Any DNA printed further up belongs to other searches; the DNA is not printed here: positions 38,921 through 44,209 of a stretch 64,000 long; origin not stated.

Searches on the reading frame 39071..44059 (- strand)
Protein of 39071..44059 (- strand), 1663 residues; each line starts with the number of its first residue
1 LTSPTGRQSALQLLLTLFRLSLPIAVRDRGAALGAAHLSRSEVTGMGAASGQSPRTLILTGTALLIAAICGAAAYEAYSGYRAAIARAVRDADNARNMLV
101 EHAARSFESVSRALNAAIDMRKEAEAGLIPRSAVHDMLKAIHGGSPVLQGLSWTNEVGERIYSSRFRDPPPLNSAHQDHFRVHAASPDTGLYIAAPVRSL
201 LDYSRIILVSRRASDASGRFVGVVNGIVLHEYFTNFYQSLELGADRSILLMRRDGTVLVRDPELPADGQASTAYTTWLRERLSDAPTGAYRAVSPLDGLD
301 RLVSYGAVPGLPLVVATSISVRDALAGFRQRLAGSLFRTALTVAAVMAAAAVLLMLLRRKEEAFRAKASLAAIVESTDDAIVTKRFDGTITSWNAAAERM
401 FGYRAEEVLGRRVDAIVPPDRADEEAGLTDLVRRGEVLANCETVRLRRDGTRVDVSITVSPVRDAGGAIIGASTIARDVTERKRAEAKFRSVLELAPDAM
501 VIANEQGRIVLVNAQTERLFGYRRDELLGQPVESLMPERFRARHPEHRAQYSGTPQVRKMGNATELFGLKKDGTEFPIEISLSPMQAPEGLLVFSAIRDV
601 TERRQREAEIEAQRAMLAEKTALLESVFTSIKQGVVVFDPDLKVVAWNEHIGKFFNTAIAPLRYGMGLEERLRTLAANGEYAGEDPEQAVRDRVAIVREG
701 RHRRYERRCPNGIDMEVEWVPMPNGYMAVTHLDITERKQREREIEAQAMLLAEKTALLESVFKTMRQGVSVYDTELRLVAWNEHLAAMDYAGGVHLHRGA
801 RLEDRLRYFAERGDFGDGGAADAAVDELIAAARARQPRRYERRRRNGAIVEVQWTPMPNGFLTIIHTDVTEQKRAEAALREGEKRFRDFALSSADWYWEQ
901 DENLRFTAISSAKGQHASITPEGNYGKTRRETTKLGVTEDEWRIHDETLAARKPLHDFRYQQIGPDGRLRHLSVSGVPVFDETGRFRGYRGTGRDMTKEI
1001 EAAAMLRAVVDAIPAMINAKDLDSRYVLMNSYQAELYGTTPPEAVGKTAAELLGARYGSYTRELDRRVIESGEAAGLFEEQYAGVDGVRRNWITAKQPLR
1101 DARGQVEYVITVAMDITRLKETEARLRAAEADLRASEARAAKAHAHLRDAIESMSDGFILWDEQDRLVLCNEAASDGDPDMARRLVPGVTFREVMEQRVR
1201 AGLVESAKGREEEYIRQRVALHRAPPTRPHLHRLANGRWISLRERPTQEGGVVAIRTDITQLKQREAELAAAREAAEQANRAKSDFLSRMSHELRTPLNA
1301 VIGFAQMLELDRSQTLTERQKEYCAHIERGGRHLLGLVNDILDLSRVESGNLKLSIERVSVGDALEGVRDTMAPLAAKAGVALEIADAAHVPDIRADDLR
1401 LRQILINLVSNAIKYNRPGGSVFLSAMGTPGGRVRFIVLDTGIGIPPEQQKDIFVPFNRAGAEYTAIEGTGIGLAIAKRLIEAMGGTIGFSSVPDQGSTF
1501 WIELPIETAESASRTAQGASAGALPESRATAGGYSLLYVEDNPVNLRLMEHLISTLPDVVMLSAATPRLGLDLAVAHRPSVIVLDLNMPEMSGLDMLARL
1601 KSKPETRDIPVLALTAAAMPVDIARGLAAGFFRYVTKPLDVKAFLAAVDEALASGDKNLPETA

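Call 50: search_protein_families(library=pfam, proteins=[window:39071-44059:-], max_evalue=0.00001)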
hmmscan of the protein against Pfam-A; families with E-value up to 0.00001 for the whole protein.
window:39071-44059:- (1663 aa): 12 families
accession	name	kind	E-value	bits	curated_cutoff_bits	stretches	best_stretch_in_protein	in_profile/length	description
PF12860.13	PAS_7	-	7.9e-76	252.1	27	3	763-876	2-114/115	PAS fold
PF08448.16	PAS_4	-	6.6e-61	203.8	23.1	3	374-484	1-110/110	PAS fold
PF00989.32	PAS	-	3.1e-53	179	22.6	2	370-479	3-113/113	PAS fold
PF13426.13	PAS_9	-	1.4e-45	154.2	27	2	379-481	2-103/103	PAS domain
PF13188.13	PAS_8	-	1.5e-31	107.7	21.8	2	487-539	1-54/65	PAS domain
PF02518.31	HATPase_c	-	1.5e-27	96.6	26.4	1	1397-1507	2-110/111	Histidine kinase-, DNA gyrase B-, and HSP90-like ATPase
PF22588.2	dCache_1_like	-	1.2e-20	73.9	27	1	231-316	2-87/89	Histidine kinase sensor domain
PF00512.31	HisKA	-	5.8e-20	71.6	26.9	1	1282-1350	1-66/66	His Kinase A (phospho-acceptor) domain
PF00072.30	Response_reg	-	3e-19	69.6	30.2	1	1537-1648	2-110/111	Response regulator receiver domain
PF08447.18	PAS_3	-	7.4e-16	58.6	25.6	1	391-471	2-84/89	PAS fold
PF24820.1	Diguanyl_cycl_sensor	-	6.2e-10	39.4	28.1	1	496-594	5-105/109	Diguanylate cyclase-like sensor domain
PF02743.24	dCache_1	-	3.3e-06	27.2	45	0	115-317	37-239/240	Cache domain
